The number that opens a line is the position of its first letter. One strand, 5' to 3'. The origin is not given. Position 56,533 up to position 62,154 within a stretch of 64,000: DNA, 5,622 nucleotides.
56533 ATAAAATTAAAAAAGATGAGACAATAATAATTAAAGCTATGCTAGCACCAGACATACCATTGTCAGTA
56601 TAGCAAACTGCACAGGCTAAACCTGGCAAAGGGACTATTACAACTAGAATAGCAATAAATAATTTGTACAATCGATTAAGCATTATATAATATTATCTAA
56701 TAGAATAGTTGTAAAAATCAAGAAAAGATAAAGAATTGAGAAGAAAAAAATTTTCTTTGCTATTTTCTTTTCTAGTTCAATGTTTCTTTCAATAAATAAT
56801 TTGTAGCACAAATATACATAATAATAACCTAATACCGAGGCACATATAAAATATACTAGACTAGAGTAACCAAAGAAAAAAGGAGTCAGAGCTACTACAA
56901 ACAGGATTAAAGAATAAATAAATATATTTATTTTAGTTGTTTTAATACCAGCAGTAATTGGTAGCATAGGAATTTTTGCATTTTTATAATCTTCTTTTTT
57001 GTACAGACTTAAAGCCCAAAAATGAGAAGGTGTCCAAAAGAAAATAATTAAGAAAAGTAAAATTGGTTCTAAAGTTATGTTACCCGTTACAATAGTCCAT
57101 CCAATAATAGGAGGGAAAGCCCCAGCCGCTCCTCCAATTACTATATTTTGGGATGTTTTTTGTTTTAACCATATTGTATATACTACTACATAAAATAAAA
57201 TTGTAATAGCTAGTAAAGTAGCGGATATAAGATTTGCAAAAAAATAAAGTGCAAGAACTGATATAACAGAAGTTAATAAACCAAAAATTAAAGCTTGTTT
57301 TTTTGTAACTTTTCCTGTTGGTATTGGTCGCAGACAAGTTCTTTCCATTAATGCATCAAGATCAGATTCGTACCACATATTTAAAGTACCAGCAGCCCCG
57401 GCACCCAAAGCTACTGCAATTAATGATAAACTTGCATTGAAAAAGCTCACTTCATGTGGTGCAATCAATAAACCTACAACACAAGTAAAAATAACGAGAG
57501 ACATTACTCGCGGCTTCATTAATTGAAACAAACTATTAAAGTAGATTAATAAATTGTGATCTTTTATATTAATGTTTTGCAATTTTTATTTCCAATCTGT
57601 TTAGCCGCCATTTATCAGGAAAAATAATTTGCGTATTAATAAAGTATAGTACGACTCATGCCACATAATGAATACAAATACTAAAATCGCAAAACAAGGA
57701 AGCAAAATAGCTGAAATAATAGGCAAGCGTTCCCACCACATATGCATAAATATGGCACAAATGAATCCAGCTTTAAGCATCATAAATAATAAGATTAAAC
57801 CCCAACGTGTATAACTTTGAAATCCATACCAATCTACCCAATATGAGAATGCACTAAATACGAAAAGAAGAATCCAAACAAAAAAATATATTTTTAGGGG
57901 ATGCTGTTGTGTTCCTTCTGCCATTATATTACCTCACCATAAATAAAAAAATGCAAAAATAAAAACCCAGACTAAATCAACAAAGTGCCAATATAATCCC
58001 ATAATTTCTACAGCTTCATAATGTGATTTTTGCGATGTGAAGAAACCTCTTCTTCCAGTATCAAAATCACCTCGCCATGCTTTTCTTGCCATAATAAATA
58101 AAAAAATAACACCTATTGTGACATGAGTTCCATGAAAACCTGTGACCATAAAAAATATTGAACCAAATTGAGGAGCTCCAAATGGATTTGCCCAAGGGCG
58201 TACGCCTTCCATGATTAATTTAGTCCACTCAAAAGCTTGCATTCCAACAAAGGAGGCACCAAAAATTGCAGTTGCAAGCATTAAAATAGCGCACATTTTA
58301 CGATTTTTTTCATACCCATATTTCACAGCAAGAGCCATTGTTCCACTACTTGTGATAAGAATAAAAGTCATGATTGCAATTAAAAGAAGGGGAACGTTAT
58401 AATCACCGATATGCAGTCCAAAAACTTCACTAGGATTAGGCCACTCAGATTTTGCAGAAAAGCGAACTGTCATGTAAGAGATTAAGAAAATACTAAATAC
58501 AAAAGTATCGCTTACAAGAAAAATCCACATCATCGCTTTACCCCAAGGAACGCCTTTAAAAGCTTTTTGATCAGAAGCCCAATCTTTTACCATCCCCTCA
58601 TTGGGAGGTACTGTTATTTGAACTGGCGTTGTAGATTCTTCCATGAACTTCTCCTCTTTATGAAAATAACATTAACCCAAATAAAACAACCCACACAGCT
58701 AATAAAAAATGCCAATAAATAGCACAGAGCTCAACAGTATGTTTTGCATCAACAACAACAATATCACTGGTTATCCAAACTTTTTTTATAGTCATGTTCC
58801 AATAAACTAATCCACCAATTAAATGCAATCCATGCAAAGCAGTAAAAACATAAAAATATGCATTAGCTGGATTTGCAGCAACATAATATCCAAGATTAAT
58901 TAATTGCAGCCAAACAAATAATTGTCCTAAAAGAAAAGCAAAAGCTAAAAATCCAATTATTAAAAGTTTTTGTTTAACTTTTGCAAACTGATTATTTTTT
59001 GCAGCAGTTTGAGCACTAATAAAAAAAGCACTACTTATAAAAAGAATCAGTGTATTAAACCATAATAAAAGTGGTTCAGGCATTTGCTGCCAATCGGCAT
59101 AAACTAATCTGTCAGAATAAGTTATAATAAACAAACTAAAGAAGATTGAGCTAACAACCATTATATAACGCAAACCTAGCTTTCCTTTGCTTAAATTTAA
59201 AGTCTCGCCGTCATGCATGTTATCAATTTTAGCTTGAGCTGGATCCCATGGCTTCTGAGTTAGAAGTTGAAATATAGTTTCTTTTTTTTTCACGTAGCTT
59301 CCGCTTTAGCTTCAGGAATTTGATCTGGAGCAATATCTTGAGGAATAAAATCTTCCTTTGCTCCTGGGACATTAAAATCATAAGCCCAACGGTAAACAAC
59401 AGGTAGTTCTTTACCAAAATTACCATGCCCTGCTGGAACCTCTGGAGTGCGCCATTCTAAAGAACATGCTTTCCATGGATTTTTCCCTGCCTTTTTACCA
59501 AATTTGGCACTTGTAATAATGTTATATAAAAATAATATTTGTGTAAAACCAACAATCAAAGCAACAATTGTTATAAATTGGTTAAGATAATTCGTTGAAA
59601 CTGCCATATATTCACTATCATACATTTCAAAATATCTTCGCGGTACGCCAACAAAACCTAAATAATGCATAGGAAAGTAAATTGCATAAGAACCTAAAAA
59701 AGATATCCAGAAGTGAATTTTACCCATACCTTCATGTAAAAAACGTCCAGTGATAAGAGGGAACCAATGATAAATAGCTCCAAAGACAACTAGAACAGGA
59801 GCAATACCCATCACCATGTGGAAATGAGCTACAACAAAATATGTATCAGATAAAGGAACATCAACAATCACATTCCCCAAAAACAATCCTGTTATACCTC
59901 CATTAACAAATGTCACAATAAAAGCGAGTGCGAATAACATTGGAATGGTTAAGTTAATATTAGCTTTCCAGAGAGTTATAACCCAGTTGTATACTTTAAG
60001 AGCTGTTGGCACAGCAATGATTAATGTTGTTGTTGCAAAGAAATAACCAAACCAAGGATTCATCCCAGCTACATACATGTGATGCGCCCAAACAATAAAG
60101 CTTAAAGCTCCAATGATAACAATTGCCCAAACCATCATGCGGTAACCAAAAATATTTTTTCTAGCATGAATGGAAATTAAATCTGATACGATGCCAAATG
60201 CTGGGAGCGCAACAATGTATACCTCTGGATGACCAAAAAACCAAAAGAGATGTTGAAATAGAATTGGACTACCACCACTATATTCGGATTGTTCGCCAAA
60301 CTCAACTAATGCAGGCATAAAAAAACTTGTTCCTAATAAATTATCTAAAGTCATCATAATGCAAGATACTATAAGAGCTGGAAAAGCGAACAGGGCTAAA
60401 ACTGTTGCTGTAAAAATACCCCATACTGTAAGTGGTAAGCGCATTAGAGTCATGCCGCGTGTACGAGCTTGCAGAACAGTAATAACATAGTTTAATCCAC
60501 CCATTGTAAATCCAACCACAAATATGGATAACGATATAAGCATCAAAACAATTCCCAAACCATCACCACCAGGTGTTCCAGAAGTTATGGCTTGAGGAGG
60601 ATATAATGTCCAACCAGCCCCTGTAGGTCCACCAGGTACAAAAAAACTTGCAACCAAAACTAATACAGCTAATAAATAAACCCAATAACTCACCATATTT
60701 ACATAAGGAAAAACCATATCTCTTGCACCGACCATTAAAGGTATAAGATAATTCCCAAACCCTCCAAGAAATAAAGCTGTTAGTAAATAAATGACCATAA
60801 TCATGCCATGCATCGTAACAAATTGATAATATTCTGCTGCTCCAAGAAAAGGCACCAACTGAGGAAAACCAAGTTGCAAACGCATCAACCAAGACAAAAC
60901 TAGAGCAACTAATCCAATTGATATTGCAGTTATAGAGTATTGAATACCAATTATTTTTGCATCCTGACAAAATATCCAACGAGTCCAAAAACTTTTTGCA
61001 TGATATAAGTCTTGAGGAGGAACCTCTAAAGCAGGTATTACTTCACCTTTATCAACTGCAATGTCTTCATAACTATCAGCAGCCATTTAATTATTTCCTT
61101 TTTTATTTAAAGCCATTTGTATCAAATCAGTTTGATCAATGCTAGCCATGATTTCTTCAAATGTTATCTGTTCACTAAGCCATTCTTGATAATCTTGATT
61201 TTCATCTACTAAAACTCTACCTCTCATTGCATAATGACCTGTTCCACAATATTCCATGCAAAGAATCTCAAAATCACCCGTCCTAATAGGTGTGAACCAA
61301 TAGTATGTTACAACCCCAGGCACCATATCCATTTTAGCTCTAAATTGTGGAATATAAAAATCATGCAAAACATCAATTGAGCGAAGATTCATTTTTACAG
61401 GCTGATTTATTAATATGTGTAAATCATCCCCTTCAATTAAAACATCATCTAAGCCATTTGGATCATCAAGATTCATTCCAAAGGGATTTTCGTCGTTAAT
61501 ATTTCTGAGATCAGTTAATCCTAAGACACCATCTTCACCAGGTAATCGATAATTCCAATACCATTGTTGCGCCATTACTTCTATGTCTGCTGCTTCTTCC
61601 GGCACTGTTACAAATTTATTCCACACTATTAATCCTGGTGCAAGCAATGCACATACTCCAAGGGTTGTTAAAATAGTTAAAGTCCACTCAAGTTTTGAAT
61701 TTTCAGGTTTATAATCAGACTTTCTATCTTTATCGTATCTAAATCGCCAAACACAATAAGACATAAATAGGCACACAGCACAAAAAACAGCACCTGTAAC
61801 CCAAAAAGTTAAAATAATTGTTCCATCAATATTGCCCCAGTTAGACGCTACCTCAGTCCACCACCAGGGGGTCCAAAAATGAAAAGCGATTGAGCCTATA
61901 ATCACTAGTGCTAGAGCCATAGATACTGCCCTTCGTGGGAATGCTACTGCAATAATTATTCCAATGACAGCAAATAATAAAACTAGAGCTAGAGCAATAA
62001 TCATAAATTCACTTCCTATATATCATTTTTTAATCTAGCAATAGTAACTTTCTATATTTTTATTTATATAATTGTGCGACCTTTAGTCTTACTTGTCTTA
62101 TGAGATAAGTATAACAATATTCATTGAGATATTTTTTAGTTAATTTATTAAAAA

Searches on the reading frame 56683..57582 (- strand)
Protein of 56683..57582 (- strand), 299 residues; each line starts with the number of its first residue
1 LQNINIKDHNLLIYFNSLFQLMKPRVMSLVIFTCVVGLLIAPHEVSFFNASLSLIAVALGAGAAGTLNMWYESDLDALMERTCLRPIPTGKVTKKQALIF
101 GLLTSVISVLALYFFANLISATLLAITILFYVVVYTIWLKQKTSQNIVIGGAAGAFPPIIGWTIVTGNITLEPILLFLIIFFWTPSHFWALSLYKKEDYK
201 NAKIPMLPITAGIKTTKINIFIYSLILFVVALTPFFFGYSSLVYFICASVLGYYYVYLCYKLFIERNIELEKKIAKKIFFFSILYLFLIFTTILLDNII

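Call 46: search_protein_families(library=pfam, proteins=[window:56683-57582:-], max_evalue=0.00001)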
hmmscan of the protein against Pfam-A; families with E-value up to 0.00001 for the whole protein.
window:56683-57582:- (299 aa): 1 family
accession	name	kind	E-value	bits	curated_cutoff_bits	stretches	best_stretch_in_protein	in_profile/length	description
PF01040.23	UbiA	-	2.2e-62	211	34.2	1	30-282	1-248/250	UbiA prenyltransferase family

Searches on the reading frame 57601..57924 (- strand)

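Call 46: search_protein_families(library=pfam, proteins=[window:57601-57924:-], max_evalue=0.00001)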
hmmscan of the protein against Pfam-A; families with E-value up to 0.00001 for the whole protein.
window:57601-57924:- (107 aa): 1 family
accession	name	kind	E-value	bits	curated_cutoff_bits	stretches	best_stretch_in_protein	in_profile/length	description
PF03626.19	COX4_pro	-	6.2e-10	39.8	28.9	1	15-84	2-71/72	Prokaryotic Cytochrome C oxidase subunit IV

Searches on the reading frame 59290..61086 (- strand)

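Call 46: search_protein_families(library=pfam, proteins=[window:59290-61086:-], max_evalue=0.00001)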
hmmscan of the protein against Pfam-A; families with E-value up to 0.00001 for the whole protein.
window:59290-61086:- (598 aa): 1 family
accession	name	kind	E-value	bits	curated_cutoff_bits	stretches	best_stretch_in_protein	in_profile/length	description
PF00115.25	COX1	-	1.4e-133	446.4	34.8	1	46-511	2-436/436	Cytochrome C and Quinol oxidase polypeptide I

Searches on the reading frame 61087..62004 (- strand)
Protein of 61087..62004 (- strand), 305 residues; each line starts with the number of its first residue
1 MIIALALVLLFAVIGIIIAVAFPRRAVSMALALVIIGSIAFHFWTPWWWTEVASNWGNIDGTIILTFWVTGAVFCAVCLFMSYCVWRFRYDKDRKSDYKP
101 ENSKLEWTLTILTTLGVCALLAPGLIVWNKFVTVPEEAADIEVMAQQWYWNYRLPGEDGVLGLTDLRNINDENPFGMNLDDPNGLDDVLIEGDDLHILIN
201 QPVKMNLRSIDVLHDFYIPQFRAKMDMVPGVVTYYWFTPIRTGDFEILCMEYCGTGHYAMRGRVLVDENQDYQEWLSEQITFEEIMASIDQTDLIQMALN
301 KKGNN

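Call 46: search_protein_families(library=pfam, proteins=[window:61087-62004:-], max_evalue=0.00001)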
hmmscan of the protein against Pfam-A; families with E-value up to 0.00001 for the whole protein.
window:61087-62004:- (305 aa): 1 family
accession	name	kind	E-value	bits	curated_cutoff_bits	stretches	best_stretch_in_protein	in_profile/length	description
PF00116.26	COX2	-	8.2e-13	48.8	22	1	141-260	3-113/120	Cytochrome C oxidase subunit II, periplasmic domain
